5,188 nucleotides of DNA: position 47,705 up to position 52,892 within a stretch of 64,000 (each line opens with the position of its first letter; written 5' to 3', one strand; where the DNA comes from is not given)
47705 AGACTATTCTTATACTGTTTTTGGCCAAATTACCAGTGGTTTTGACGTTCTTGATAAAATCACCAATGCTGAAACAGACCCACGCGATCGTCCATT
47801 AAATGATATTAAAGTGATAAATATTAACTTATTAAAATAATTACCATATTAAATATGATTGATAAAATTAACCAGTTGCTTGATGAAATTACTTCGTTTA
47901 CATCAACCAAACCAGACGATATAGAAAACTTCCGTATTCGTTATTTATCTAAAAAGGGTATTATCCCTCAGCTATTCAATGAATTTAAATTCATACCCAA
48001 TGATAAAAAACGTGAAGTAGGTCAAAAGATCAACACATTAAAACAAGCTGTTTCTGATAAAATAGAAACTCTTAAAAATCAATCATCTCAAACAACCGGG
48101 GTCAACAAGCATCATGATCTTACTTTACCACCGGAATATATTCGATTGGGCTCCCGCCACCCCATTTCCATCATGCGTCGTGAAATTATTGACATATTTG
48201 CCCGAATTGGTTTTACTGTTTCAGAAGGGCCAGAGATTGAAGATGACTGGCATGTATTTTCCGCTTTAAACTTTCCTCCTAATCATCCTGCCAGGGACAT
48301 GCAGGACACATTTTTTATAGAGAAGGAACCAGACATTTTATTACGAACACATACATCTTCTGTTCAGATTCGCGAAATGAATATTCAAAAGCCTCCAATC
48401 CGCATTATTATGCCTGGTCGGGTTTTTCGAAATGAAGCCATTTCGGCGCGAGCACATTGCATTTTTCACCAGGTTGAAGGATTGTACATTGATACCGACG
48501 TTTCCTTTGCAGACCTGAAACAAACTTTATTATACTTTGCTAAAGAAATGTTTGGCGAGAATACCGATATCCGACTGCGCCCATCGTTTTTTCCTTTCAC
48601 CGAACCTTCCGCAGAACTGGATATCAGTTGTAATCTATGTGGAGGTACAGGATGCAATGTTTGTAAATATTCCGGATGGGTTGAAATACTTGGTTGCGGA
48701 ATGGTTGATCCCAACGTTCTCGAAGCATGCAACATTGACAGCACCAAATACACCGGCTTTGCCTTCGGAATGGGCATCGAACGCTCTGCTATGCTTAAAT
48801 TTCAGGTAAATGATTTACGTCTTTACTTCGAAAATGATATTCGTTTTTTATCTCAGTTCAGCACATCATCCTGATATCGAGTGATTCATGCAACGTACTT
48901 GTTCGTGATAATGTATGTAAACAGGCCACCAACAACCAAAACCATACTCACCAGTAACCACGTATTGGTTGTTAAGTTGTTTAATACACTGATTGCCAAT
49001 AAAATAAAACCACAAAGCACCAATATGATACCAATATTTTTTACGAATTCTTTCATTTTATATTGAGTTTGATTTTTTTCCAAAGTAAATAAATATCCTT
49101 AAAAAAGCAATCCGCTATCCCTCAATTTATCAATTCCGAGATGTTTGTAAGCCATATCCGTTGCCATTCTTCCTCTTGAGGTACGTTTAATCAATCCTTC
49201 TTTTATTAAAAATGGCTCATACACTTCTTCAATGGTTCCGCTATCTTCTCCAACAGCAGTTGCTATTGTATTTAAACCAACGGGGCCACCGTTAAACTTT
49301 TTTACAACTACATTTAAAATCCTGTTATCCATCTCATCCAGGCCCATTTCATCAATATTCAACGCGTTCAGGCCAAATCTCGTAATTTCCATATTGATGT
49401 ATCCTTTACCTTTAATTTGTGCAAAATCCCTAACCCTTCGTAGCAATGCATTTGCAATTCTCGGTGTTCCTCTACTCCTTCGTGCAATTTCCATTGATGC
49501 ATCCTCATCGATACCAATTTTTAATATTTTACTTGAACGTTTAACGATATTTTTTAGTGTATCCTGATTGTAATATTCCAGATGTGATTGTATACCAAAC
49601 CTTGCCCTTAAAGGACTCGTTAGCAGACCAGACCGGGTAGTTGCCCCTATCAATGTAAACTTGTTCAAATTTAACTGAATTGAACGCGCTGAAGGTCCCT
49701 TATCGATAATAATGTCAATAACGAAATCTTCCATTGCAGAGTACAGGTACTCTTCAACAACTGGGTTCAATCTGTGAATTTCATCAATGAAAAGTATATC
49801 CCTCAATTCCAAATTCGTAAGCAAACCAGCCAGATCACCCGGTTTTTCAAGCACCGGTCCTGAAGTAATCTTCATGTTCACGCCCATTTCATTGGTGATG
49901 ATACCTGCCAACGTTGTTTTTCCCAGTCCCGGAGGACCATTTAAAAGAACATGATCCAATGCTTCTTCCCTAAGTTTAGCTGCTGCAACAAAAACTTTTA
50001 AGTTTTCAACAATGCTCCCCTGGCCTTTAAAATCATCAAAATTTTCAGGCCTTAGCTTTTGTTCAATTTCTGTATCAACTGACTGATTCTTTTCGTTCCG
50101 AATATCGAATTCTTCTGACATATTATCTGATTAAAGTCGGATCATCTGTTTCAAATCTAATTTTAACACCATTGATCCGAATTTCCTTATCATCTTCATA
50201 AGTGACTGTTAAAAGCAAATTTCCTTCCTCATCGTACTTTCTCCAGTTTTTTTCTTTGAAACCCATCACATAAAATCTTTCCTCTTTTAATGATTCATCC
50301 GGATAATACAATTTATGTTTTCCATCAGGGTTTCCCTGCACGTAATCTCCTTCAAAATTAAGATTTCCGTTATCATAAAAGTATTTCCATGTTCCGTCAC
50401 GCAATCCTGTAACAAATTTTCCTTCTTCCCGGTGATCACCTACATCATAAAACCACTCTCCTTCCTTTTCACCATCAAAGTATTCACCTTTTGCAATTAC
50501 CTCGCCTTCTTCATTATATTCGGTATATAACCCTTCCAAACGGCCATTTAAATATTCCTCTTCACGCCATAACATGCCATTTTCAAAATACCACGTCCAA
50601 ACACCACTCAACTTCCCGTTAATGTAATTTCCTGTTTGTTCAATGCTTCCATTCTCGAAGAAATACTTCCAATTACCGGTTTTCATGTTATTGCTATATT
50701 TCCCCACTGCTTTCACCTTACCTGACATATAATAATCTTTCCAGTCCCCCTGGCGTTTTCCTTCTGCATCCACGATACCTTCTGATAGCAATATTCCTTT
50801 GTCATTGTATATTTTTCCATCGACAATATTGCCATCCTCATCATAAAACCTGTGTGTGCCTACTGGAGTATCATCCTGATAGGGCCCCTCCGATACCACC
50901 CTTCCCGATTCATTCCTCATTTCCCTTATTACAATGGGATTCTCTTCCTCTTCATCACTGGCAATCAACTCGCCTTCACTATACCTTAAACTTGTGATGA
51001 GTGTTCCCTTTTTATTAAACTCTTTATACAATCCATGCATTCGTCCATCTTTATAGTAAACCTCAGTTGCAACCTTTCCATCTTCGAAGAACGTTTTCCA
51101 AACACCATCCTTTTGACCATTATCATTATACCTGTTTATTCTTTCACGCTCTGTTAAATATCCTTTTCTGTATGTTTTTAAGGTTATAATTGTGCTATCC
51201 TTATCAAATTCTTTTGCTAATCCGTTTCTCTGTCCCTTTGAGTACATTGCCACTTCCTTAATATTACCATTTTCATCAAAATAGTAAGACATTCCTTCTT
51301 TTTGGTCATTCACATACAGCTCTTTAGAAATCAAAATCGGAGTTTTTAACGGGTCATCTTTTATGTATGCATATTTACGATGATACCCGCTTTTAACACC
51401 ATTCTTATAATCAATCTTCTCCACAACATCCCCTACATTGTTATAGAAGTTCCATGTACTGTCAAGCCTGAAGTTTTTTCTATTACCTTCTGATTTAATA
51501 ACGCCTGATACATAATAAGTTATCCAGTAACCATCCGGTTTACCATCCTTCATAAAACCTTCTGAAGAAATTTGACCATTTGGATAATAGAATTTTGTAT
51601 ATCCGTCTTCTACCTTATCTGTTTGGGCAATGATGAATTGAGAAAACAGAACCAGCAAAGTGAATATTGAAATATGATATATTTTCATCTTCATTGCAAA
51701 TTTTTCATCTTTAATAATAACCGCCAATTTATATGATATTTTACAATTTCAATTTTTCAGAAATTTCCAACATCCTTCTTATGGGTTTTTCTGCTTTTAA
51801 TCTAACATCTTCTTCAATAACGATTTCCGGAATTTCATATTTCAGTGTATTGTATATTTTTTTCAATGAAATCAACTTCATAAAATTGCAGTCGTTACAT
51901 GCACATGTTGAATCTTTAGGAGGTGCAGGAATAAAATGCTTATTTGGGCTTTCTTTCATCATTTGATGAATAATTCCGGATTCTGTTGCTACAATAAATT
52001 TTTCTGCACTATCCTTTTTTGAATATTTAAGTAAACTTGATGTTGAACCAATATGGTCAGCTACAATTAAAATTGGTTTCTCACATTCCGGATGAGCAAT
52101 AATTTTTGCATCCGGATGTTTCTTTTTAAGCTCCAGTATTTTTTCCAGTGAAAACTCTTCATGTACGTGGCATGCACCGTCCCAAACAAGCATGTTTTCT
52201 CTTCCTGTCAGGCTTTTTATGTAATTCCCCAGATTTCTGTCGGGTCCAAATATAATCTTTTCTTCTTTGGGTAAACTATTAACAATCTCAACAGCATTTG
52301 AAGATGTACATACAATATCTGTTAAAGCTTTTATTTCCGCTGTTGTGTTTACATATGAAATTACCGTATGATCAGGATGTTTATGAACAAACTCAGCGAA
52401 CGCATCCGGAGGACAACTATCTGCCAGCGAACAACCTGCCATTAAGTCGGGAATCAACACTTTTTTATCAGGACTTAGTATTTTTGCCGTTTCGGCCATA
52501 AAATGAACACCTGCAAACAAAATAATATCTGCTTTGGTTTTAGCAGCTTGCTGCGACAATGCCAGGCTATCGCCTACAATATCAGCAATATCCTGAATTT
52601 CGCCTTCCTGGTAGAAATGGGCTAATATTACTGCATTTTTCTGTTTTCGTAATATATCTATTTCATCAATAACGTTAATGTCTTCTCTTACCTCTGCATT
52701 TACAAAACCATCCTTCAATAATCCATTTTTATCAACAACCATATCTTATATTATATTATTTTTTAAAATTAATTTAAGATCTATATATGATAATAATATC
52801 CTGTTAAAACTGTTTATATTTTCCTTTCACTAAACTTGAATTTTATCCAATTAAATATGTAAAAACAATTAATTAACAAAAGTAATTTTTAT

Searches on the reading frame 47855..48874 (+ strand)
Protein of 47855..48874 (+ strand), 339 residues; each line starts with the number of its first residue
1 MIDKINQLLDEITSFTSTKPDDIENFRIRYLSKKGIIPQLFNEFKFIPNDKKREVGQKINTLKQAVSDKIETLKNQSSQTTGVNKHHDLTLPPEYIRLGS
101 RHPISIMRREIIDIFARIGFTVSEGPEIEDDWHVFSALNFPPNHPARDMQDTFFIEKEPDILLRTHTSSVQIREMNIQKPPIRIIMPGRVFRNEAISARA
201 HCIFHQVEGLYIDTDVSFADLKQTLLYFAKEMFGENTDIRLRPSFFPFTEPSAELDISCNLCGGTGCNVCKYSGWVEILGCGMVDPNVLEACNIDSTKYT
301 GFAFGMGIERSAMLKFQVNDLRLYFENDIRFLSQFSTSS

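Call 8: search_protein_families(library=ncbifam, proteins=[window:47855-48874:+], max_evalue=0.00001)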
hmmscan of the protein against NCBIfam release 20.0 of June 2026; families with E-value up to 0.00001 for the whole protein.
window:47855-48874:+ (339 aa): 4 families
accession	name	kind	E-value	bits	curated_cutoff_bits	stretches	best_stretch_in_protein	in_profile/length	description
TIGR00468.1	pheS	equivalog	6.7e-94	314.7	237.45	1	41-335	6-322/324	phenylalanine--tRNA ligase subunit alpha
NF003210.0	PRK04172.1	equivalog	4.3e-57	194.1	350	2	161-336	332-492/496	phenylalanine--tRNA ligase subunit alpha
NF051887.1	PheS_related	equivalog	1.1e-33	116.8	300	1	101-336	11-240/349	PheS-related mystery ligase SrmL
TIGR00469.1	pheS_mito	equivalog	5.2e-30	104.5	258.35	2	239-337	259-345/451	phenylalanine--tRNA ligase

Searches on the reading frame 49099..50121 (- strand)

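Call 8: search_protein_families(library=ncbifam, proteins=[window:49099-50121:-], max_evalue=0.00001)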
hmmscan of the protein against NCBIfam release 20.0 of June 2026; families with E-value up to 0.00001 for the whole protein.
window:49099-50121:- (340 aa): 18 families
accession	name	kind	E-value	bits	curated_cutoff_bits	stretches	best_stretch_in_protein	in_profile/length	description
NF000868.0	PRK00080.1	equivalog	2.1e-152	506.8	282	1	11-331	7-327/330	Holliday junction branch migration DNA helicase RuvB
TIGR00635.1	ruvB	equivalog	3.9e-140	466.2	299.05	1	27-329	2-304/305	Holliday junction branch migration DNA helicase RuvB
NF009883.0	PRK13341.1-4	equivalog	6.5e-14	50.8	668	1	5-135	7-141/729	AAA family ATPase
TIGR02902.1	spore_lonB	equivalog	1.5e-11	43.7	723.3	0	16-78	52-109/531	ATP-dependent protease LonB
NF009881.0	PRK13341.1-2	equivalog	6.9e-11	40.7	651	1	6-132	5-135/736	AAA family ATPase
TIGR02903.1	spore_lon_C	equivalog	9.9e-11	40.8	678.8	1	12-79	137-199/615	Lon family ATP-dependent protease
TIGR02397.1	dnaX_nterm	equivalog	8.3e-10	38.4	250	1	19-79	4-60/355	DNA polymerase III subunit gamma/tau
NF009882.0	PRK13341.1-3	equivalog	2.4e-09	35.9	1197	1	13-138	14-143/734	AAA family ATPase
NF009880.0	PRK13341.1-1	equivalog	2.6e-09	36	891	1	19-223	8-196/599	AAA family ATPase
NF001679.0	PRK00440.1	equivalog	4e-09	36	303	1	21-79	10-63/322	replication factor C small subunit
NF003230.0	PRK04195.1-6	equivalog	5e-07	28.8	441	1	21-82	6-66/494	replication factor C large subunit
NF003233.0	PRK04195.2-3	equivalog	9e-07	28.1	471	0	21-81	5-64/504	replication factor C large subunit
NF011523.0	PRK14962.1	equivalog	1.3e-06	27.5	576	0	21-80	6-61/474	DNA polymerase III subunits gamma and tau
NF011522.0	PRK14961.1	equivalog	1.5e-06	27.4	562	0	21-90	8-73/363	DNA polymerase III subunits gamma and tau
NF003229.0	PRK04195.1-5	equivalog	2.2e-06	26.6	280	1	21-83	9-72/413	replication factor C large subunit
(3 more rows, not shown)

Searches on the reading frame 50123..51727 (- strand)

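Call 8: search_protein_families(library=ncbifam, proteins=[window:50123-51727:-], max_evalue=0.00001)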
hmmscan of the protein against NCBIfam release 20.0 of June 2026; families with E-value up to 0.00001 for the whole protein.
window:50123-51727:- (534 aa): 1 family
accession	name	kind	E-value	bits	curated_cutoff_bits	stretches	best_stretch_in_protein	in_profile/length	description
NF033566.1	adhes_LIC20035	equivalog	1e-35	123.4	250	2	363-513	106-263/434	LIC20035 family adhesin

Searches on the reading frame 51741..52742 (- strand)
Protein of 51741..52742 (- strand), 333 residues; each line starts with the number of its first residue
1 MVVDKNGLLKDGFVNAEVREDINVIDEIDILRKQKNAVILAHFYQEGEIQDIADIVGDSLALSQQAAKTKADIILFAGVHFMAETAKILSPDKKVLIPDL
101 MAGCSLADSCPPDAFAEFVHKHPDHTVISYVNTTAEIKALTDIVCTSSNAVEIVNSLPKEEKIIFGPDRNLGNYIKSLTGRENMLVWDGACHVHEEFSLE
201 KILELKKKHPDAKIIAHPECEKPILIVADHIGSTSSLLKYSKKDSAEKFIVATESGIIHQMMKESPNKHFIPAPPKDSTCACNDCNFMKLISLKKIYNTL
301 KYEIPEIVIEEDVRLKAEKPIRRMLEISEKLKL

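Call 8: search_protein_families(library=ncbifam, proteins=[window:51741-52742:-], max_evalue=0.00001)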
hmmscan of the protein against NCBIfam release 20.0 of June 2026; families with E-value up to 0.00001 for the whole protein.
window:51741-52742:- (333 aa): 4 families
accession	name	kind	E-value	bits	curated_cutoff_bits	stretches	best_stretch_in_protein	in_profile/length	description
NF006878.0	PRK09375.1-2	equivalog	2.6e-134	447.1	294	1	23-328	5-305/306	quinolinate synthase NadA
TIGR00550.1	nadA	equivalog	2.6e-116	388.1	262.9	1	25-328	7-309/309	quinolinate synthase NadA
NF006884.0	PRK09375.2-5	equivalog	2.3e-46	158.4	691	2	35-173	85-243/426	quinolinate synthase NadA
NF006882.0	PRK09375.2-3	equivalog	1.4e-19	70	561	1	36-199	73-252/447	quinolinate synthase NadA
